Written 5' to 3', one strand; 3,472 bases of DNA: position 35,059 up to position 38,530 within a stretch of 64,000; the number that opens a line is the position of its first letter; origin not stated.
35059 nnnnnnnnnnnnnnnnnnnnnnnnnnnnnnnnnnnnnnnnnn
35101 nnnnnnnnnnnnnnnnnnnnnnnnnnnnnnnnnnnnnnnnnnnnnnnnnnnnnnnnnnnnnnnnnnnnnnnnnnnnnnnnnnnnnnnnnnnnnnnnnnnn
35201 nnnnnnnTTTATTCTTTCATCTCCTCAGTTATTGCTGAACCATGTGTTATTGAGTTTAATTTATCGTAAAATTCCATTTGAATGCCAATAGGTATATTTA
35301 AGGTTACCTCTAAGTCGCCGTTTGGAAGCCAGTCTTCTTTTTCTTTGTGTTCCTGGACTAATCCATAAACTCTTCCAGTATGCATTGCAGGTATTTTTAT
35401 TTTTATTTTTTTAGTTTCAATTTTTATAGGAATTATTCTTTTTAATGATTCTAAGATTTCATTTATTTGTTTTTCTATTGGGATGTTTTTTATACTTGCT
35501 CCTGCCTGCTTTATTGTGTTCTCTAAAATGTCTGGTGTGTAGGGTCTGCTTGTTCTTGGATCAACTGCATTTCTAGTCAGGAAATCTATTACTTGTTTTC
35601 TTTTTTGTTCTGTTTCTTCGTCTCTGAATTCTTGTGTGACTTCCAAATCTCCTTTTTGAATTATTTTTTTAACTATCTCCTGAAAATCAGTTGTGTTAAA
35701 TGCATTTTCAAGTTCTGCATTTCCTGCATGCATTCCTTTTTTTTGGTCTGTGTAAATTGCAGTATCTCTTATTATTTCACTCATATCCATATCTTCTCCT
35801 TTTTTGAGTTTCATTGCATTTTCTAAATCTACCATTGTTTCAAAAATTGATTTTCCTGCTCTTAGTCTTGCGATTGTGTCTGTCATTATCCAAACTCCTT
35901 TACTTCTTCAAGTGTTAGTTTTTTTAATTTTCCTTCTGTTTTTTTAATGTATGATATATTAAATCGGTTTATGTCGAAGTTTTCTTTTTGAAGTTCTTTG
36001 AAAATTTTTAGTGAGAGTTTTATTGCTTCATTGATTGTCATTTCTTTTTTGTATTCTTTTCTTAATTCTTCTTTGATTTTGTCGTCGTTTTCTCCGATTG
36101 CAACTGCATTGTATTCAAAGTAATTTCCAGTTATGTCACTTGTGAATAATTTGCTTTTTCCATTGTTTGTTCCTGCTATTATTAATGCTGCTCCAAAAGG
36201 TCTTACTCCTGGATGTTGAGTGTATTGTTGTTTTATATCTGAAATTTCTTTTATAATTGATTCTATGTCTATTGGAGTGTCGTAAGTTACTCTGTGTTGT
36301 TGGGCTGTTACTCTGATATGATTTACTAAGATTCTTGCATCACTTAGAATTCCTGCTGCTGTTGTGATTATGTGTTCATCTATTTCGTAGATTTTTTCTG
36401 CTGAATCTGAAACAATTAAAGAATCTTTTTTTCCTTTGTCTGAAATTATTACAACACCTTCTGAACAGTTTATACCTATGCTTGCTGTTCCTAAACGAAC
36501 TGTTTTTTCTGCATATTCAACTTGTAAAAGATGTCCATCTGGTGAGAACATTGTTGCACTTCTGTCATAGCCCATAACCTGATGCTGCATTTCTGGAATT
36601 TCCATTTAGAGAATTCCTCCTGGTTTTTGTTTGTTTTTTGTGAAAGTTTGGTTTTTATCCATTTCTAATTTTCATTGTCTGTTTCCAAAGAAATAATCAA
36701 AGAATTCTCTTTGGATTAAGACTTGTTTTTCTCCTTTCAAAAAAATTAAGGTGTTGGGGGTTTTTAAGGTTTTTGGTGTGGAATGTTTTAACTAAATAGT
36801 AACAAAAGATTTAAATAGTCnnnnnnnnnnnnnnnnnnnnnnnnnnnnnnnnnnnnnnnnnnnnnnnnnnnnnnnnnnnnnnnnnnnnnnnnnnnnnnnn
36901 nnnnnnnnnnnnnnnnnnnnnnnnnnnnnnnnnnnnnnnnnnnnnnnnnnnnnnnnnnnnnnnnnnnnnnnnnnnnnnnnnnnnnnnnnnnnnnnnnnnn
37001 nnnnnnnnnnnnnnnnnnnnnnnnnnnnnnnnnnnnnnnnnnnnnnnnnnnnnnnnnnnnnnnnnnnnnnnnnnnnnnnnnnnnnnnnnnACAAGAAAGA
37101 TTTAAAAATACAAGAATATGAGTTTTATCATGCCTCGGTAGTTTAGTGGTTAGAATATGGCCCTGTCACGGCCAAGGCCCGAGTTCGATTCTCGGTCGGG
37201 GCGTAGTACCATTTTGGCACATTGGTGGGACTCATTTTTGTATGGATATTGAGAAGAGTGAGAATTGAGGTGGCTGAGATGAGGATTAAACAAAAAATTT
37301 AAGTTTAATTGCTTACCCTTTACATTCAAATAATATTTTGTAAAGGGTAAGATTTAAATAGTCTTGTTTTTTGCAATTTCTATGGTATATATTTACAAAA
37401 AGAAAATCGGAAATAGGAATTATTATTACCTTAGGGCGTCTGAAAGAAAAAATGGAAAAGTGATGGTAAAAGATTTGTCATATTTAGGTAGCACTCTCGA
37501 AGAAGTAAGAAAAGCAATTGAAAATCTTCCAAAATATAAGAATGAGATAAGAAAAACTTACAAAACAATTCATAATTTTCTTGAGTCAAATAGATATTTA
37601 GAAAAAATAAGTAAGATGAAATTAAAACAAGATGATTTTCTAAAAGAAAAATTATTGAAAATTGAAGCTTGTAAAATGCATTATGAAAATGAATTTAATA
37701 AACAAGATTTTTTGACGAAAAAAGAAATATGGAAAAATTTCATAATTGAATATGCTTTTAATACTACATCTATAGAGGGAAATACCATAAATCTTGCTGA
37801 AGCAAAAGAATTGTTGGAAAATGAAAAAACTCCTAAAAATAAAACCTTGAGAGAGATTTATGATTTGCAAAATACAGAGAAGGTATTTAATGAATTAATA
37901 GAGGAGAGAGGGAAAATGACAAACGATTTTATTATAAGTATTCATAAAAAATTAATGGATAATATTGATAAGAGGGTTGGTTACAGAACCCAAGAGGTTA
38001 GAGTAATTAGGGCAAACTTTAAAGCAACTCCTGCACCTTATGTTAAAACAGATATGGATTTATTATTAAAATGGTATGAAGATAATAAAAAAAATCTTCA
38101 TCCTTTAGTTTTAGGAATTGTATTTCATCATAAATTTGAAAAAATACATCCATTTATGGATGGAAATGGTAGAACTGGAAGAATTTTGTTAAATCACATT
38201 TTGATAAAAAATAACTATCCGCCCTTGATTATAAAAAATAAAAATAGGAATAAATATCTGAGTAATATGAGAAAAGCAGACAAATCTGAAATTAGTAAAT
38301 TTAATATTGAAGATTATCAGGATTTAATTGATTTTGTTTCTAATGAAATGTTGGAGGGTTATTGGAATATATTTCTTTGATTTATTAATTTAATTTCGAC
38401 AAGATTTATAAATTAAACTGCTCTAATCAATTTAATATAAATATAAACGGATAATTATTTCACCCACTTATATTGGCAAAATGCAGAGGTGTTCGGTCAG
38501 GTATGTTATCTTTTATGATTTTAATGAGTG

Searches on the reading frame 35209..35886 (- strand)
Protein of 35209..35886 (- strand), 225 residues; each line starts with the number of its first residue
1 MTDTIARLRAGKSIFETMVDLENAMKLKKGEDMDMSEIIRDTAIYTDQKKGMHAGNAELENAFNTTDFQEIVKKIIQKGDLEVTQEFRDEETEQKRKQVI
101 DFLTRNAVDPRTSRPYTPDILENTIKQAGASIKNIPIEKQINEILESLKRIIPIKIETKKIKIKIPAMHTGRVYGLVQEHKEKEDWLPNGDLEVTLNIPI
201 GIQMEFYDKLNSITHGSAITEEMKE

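Call 3: search_protein_families(library=pfam, proteins=[window:35209-35886:-], max_evalue=0.01)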
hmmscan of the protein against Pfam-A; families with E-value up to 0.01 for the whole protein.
window:35209-35886:- (225 aa): 3 families
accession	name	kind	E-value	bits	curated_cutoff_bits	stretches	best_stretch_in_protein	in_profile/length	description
PF01172.24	SBDS_N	-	2.7e-20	72.5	24.6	1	4-87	3-86/88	Shwachman-Bodian-Diamond syndrome (SBDS) N-terminal domain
PF09377.16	SBDS_domain_II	-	7.8e-15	55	27.2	1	97-157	1-62/62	SBDS protein, domain II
PF20268.4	SBDS_C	-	1.7e-10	41.1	27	1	160-223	2-69/71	SBDS protein, C-terminal domain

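Call 29: find_related_loci(query=A4, collection=genome_contigs, flank=6000)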
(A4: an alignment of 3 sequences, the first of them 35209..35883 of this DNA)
Query A4 (224 aa) in genome_contigs; peptide patterns used: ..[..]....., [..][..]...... (x = any residue, [..] = any of these).
169 stretches matched a pattern; 10 encode a relative of the query (tblastn E <= 1e-3); 10 distinct loci.
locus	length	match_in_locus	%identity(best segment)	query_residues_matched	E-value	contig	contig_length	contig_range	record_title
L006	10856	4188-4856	73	2-224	1e-109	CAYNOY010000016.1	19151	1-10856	MAG TPA_asm: Candidatus Woesearchaeota archaeon isolate SRP104257_co1_44 genome assembly, contig: NODE_1619_length_19151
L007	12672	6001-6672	69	1-224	2e-106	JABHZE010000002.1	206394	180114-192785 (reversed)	MAG: archaeon isolate SI047_bin76 k141_518231, whole genome shotgun sequence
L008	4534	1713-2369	70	1-219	2e-106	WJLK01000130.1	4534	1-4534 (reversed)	MAG: Candidatus Pacearchaeota archaeon isolate Bin_285 k141_4287673, whole genome shotgun sequence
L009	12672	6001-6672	72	1-224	2e-101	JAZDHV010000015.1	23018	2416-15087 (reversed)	MAG: Candidatus Woesearchaeota archaeon isolate MEGAHIT-group-0.358 k141_13010972, whole genome shotgun sequence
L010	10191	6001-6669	63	2-224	2e-101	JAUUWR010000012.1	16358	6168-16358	MAG: bacterium isolate CSMAG_44 CSMAG_44_k141_1507952_length_16358_cov_6.9926, whole genome shotgun sequence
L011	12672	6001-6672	66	1-224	5e-101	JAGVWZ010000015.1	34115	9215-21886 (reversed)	Candidatus Pacearchaeota archaeon isolate RIFOXYB1_FULL_29_20 rifoxyb1_full_scaffold_414, whole genome shotgun sequence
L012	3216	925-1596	71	1-224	9e-101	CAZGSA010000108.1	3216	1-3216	MAG TPA_asm: Candidatus Woesearchaeota archaeon isolate SRP178699_co1_132 genome assembly, contig: NODE_48024_length_321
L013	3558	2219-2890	67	1-224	1e-93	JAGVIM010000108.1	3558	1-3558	MAG: Nanoarchaeota archaeon isolate DeMMO1_8 c_000000016037, whole genome shotgun sequence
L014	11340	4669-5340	65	1-224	1e-89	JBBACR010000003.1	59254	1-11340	MAG: Candidatus Pacearchaeota archaeon isolate SO_2017_LW1_53 NODE_253_length_59254_cov_6.792886_LW64-88_2017, whole gen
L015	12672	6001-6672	73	1-224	5e-113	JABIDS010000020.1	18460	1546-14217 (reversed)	MAG: archaeon isolate SI048_bin8 k141_1624443, whole genome shotgun sequence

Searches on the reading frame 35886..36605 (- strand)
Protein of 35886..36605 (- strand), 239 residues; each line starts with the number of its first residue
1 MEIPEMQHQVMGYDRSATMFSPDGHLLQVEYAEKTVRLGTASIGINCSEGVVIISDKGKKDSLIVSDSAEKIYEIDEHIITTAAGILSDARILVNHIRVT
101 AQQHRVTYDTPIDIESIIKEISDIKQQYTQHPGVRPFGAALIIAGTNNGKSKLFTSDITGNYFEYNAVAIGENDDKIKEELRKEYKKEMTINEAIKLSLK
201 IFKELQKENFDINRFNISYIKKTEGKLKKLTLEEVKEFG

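Call 3: search_protein_families(library=pfam, proteins=[window:35886-36605:-], max_evalue=0.01)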
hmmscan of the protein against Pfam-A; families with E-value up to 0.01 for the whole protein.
window:35886-36605:- (239 aa): 2 families
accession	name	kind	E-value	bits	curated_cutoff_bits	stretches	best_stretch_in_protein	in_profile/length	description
PF00227.31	Proteasome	-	1.2e-49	169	22.4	1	37-219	2-188/189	Proteasome subunit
PF10584.14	Proteasome_A_N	-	9e-12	44.9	27.7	1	13-34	1-22/23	Proteasome subunit A N-terminal signature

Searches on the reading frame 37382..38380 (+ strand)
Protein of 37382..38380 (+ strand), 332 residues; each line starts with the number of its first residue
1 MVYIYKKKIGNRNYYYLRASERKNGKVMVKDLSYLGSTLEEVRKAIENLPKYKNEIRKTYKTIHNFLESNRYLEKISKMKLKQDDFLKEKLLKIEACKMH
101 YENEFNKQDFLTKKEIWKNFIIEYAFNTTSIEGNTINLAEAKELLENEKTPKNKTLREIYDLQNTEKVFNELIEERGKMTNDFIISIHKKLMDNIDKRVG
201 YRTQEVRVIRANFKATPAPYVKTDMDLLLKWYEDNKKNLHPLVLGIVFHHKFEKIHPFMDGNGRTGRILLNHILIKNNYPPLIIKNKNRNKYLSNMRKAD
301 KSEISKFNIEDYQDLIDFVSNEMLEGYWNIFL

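Call 72: search_protein_families(library=pfam, proteins=[window:37382-38380:+], max_evalue=0.001)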
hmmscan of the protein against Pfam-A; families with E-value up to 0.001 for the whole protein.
window:37382-38380:+ (332 aa): 1 family
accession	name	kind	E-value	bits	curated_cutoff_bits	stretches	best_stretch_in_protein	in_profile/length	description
PF02661.23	Fic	-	2.9e-20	73.4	24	1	180-274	3-93/93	Fic/DOC family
